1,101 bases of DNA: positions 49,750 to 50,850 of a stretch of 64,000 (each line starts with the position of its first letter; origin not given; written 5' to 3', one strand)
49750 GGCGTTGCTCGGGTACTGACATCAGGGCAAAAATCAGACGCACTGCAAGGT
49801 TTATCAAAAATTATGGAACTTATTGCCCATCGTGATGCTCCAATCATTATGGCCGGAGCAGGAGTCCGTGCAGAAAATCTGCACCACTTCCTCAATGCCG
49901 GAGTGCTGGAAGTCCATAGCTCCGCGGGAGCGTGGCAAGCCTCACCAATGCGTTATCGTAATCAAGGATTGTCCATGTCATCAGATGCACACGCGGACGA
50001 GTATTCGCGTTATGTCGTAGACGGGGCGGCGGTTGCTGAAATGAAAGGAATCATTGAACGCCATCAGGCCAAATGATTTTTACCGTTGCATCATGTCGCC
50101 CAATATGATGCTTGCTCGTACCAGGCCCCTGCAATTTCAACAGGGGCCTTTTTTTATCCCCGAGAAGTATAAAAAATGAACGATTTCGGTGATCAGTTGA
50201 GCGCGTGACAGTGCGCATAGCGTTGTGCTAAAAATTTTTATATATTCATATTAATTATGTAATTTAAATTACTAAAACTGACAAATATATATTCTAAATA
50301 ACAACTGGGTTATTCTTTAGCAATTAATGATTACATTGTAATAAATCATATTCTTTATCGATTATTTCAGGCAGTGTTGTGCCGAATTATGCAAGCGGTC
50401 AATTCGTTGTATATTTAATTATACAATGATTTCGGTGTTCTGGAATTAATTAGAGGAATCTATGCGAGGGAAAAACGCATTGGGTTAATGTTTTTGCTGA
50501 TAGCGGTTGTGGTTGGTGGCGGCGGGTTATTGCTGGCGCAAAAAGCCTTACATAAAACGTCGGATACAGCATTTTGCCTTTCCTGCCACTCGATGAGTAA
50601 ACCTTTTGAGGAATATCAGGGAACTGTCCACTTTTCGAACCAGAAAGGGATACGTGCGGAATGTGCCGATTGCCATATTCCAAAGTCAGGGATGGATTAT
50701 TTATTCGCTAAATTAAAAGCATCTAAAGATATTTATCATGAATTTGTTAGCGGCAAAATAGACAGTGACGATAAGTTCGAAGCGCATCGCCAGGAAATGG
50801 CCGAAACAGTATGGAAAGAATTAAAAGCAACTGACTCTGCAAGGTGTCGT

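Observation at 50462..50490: Apparent 1-nt deletion in an A-run at the torY 5' end creates an 8-codon uORF overlapping the next ATG (TAATG)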

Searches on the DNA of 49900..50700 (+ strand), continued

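Call 18: get_annotated_region(hit=H101, flank=4000)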
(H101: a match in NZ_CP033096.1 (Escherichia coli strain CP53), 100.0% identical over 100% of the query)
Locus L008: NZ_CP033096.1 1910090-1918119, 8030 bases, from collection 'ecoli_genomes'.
description: Escherichia coli strain CP53 chromosome, complete genome
organism: Escherichia coli strain CP53 (NCBI taxid 562)
replicon: chromosome; assembly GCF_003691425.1
host: -; source: pig feces; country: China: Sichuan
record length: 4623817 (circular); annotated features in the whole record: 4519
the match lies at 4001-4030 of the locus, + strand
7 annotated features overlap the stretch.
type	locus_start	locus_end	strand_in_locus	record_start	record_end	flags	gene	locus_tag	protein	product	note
CDS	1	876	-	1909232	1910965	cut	argS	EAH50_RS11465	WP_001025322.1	arginine--tRNA ligase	-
CDS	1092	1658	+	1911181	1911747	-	yecM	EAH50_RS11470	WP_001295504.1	VOC family protein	-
CDS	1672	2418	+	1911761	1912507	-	cutC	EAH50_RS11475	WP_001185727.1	copper homeostasis protein CutC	-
CDS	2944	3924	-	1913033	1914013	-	-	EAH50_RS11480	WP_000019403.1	IS5-like element IS5 family transposase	-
CDS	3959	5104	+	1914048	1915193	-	torY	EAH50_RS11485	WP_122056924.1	NapC/NirT family cytochrome c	-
CDS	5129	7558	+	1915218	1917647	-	torZ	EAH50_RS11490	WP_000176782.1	trimethylamine N-oxide reductase TorZ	-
CDS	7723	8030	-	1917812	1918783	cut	cmoB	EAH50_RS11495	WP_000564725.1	tRNA 5-methoxyuridine(34)/uridine 5-oxyacetic acid(34) synthase CmoB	-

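Call 19: get_annotated_region(hit=H102, flank=4000)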
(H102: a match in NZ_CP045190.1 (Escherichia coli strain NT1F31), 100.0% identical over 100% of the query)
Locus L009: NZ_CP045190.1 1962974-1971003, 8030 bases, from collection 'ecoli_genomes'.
description: Escherichia coli strain NT1F31 chromosome, complete genome
organism: Escherichia coli strain NT1F31 (NCBI taxid 562)
replicon: chromosome; assembly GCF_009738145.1
host: -; source: pig manure; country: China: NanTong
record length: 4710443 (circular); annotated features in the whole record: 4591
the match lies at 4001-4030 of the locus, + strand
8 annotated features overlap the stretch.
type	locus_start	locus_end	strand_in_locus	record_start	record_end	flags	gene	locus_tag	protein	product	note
CDS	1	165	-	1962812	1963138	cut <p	-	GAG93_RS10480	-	lysozyme inhibitor LprI family protein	incomplete; partial in the middle of a contig; missing C-terminus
CDS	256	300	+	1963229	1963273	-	-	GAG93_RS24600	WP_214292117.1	hypothetical protein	-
CDS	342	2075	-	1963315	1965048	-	argS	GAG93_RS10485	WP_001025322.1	arginine--tRNA ligase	-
CDS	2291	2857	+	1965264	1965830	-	yecM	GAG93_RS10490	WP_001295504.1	VOC family protein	-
CDS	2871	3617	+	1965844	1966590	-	cutC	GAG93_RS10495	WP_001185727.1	copper homeostasis protein CutC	-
CDS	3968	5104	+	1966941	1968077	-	torY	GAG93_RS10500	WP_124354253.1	NapC/NirT family cytochrome c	-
CDS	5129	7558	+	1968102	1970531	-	torZ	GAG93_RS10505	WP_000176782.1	trimethylamine N-oxide reductase TorZ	-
CDS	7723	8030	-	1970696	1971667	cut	cmoB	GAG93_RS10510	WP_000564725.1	tRNA 5-methoxyuridine(34)/uridine 5-oxyacetic acid(34) synthase CmoB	-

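Call 20: get_annotated_region(hit=H103, flank=4000)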
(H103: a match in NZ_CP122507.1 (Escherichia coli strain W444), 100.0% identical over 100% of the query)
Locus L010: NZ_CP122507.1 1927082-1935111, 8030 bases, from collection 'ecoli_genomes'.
description: Escherichia coli strain W444 chromosome, complete genome
organism: Escherichia coli strain W444 (NCBI taxid 562)
replicon: chromosome; assembly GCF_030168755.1
host: pig; source: missing; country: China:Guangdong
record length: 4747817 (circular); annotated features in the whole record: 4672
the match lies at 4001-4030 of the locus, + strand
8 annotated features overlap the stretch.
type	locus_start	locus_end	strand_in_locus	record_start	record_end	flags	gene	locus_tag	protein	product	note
CDS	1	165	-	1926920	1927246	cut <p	-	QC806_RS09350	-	lysozyme inhibitor LprI family protein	incomplete; partial in the middle of a contig; missing C-terminus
CDS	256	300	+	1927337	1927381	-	yecV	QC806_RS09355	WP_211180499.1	protein YecV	-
CDS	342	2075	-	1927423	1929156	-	argS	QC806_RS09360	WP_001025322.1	arginine--tRNA ligase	-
CDS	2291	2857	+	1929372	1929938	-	yecM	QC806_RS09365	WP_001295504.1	VOC family protein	-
CDS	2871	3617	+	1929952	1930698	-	cutC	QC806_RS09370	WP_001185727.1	copper homeostasis protein CutC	-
CDS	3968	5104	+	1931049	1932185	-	torY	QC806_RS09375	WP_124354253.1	NapC/NirT family cytochrome c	-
CDS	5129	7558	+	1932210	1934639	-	torZ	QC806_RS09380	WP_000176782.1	trimethylamine N-oxide reductase TorZ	-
CDS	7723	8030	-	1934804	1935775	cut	cmoB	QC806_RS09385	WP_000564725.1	tRNA 5-methoxyuridine(34)/uridine 5-oxyacetic acid(34) synthase CmoB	-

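Call 21: get_annotated_region(hit=H104, flank=4000)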
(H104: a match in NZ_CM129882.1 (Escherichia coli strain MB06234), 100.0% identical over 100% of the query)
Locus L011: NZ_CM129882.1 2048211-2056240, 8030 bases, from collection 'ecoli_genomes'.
description: Escherichia coli strain MB06234 chromosome, whole genome shotgun sequence
organism: Escherichia coli strain MB06234 (NCBI taxid 562)
replicon: chromosome; assembly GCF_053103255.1
host: -; source: seawater; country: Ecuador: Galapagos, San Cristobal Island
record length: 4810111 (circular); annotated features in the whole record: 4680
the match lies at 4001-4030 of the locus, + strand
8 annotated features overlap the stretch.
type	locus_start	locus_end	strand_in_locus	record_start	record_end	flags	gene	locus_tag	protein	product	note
CDS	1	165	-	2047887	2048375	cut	yecT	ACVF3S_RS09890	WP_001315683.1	lysozyme inhibitor LprI family protein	-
CDS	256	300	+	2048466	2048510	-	yecV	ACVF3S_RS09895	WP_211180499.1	protein YecV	-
CDS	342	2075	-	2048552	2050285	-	argS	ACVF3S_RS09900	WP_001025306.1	arginine--tRNA ligase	-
CDS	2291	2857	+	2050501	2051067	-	yecM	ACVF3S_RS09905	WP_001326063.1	VOC family protein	-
CDS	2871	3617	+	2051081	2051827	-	cutC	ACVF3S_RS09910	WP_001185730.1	copper homeostasis protein CutC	-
CDS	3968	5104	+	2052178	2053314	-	torY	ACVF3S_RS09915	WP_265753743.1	NapC/NirT family cytochrome c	-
CDS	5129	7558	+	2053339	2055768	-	torZ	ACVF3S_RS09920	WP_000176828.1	trimethylamine N-oxide reductase TorZ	-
CDS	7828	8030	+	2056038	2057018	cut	-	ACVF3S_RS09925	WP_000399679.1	IS110-like element IS621 family transposase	-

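Call 22: get_annotated_region(hit=H106, flank=4000)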
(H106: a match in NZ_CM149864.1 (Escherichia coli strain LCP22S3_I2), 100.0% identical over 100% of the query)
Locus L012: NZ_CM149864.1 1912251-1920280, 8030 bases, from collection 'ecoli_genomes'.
description: Escherichia coli strain LCP22S3_I2 chromosome, whole genome shotgun sequence
organism: Escherichia coli strain LCP22S3_I2 (NCBI taxid 562)
replicon: chromosome; assembly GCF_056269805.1
host: Sus scrofa domesticus; source: feces; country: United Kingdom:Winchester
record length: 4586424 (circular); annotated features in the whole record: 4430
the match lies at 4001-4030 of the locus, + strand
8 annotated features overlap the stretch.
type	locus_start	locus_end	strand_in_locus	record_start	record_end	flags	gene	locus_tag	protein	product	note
CDS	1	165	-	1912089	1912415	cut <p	-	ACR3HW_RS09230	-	lysozyme inhibitor LprI family protein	incomplete; partial in the middle of a contig; missing C-terminus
CDS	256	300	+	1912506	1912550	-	yecV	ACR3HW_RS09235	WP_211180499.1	protein YecV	-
CDS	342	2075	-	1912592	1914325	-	argS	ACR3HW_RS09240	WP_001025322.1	arginine--tRNA ligase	-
CDS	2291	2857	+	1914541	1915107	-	yecM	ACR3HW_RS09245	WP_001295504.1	VOC family protein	-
CDS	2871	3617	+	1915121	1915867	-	cutC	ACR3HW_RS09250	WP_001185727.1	copper homeostasis protein CutC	-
CDS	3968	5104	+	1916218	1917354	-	torY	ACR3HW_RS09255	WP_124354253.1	NapC/NirT family cytochrome c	-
CDS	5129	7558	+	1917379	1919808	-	torZ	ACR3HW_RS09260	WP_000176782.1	trimethylamine N-oxide reductase TorZ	-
CDS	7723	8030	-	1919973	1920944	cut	cmoB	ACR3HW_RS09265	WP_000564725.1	tRNA 5-methoxyuridine(34)/uridine 5-oxyacetic acid(34) synthase CmoB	-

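Call 23: get_annotated_region(hit=H108, flank=4000)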
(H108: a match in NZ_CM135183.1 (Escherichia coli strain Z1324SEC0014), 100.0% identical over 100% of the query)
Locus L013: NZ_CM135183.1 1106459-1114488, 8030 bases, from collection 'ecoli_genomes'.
description: Escherichia coli strain Z1324SEC0014 chromosome, whole genome shotgun sequence
organism: Escherichia coli strain Z1324SEC0014 (NCBI taxid 562)
replicon: chromosome; assembly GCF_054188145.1
host: Swine; source: Rectal swab; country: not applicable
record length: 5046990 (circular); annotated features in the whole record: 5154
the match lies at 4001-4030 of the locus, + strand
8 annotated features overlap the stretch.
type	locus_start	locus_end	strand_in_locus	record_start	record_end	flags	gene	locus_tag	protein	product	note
CDS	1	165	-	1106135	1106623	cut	yecT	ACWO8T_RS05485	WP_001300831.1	lysozyme inhibitor LprI family protein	-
CDS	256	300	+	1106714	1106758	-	yecV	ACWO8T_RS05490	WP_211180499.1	protein YecV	-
CDS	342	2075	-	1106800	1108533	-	argS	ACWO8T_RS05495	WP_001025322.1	arginine--tRNA ligase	-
CDS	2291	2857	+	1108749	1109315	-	yecM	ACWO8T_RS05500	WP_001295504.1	VOC family protein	-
CDS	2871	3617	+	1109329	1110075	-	cutC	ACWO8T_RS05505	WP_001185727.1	copper homeostasis protein CutC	-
CDS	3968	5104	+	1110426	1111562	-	torY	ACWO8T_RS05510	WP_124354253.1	NapC/NirT family cytochrome c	-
CDS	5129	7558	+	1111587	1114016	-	torZ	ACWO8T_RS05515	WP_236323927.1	trimethylamine N-oxide reductase TorZ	-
CDS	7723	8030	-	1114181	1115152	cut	cmoB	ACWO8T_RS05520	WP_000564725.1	tRNA 5-methoxyuridine(34)/uridine 5-oxyacetic acid(34) synthase CmoB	-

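Call 24: get_annotated_region(hit=H109, flank=4000)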
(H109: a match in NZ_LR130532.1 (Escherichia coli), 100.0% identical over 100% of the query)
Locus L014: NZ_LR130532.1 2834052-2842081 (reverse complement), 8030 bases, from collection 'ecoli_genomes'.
description: Escherichia coli isolate ecoli019 chromosome 0
organism: Escherichia coli (NCBI taxid 562)
replicon: chromosome; assembly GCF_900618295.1
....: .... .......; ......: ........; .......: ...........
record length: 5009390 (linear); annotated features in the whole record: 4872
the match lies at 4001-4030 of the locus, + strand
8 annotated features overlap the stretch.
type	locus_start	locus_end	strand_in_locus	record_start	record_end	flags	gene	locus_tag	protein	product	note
CDS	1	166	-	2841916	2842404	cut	yecT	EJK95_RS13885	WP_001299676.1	lysozyme inhibitor LprI family protein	-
CDS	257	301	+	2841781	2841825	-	yecV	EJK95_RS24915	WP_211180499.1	protein YecV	-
CDS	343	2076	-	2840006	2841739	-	argS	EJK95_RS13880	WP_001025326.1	arginine--tRNA ligase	-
CDS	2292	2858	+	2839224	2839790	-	yecM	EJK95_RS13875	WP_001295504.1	VOC family protein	-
CDS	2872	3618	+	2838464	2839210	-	cutC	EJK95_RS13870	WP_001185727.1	copper homeostasis protein CutC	-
CDS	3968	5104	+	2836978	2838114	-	torY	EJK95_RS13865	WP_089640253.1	NapC/NirT family cytochrome c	-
CDS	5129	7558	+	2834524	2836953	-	torZ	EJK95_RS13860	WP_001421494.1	trimethylamine N-oxide reductase TorZ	-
CDS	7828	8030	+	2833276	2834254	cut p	-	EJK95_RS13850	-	IS110-like element IS621 family transposase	frameshifted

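Call 52: search_rna_families(source=window, start=49900, end=50700, threshold=evalue, max_evalue=1)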
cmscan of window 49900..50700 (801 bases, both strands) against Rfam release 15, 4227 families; matches with E-value up to 1: 3.
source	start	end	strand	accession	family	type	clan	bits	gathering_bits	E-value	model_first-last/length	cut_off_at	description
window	49900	50155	+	RF02654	MicL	Gene; sRNA;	-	289.1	56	4.4e-88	53-308/308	5'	MicL sRNA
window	50307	50365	-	RF01726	SAM-II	Cis-reg; riboswitch;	-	20.5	44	0.3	1-60/60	no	SAM-II riboswitch aptamer (SAM-II long loop)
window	50094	50155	+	RF02278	Betaproteobacteria_toxic_sRNA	Gene; sRNA;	-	20.3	50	0.17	1-64/64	no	Betaproteobacteria toxic small RNA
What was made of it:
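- Tried and rejected: The Rfam scan of the leader found only MicL (known, upstream) and sub-threshold noise (call 52).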

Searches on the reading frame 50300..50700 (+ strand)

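Call 45: find_encoding_contigs(protein=L001:1689-2759:+, flank=1500, max_places=10)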
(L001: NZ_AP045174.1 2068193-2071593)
Protein L001:1689-2759:+ (357 aa): 5 contigs read that carry it; 2 places shown.
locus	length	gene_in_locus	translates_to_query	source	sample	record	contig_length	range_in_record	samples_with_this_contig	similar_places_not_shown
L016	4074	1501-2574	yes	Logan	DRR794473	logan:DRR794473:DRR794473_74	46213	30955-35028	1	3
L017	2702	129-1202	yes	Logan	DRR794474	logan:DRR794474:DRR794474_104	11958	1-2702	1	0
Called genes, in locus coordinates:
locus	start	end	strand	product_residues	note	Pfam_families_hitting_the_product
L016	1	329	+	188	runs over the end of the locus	PF06185:YecM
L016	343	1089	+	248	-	PF03932:CutC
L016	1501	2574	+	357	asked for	PF03264:Cytochrom_NNT, PF09699:Paired_CXXCH_1 (faint), PF14522:Cytochrome_C7 (faint), PF14537:Cytochrom_c3_2 (faint), PF22113:Mtrc-MtrF_II-IV_dom (faint)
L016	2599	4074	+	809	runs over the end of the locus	PF18364:Molybdopterin_N, PF00384:Molybdopterin, PF01568:Molydop_binding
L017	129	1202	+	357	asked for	PF03264:Cytochrom_NNT, PF09699:Paired_CXXCH_1 (faint), PF14522:Cytochrome_C7 (faint), PF14537:Cytochrom_c3_2 (faint), PF22113:Mtrc-MtrF_II-IV_dom (faint)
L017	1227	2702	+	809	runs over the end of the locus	PF18364:Molybdopterin_N, PF00384:Molybdopterin, PF01568:Molydop_binding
